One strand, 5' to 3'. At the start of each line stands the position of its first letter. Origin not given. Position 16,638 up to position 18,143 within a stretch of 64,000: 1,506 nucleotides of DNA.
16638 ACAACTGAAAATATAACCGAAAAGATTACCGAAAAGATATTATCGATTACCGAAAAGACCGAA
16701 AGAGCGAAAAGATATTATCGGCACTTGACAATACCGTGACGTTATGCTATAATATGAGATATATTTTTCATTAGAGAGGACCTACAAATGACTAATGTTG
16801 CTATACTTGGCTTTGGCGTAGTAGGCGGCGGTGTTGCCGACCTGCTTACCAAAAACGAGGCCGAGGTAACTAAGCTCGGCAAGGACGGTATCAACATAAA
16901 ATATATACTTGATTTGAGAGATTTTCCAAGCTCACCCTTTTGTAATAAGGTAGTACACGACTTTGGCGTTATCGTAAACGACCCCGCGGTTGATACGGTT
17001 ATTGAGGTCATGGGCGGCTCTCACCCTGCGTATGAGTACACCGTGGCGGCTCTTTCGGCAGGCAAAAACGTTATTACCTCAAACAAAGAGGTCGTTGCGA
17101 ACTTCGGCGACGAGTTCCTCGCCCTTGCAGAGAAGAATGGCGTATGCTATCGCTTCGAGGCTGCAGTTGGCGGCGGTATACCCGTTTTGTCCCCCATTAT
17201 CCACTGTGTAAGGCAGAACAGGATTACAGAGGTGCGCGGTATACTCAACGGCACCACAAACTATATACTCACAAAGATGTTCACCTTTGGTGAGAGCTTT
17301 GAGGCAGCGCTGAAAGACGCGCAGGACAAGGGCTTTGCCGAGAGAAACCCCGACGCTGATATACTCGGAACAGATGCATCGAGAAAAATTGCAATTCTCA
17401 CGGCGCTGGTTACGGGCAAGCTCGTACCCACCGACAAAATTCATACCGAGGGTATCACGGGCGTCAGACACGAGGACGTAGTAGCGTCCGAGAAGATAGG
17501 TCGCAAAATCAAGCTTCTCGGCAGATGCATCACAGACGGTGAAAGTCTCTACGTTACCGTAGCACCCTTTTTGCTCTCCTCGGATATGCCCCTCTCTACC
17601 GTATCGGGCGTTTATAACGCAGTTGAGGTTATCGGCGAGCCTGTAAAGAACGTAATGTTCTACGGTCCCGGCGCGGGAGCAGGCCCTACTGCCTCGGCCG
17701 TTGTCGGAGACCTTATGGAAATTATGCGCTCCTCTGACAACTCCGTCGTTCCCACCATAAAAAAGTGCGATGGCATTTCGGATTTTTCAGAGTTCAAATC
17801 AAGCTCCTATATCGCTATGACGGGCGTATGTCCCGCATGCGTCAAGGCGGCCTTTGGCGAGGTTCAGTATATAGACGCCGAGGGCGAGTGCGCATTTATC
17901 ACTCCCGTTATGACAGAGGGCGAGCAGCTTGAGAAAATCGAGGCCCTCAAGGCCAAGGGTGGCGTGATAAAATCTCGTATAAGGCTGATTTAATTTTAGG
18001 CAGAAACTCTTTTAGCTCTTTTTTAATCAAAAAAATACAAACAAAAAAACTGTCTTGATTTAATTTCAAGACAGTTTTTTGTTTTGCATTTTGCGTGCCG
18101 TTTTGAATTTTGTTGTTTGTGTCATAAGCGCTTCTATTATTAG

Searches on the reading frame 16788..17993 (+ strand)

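Call 25: search_protein_families(library=pfam, proteins=[window:16788-17993:+], max_evalue=0.00001)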
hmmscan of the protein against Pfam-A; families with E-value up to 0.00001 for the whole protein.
window:16788-17993:+ (401 aa): 2 families
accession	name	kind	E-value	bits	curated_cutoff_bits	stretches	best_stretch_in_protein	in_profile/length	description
PF00742.24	Homoserine_dh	-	1.5e-54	184.9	22.9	1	132-310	1-173/173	Homoserine dehydrogenase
PF03447.22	NAD_binding_3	-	4.7e-11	43.9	24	1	8-124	1-116/116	Homoserine dehydrogenase, NAD binding domain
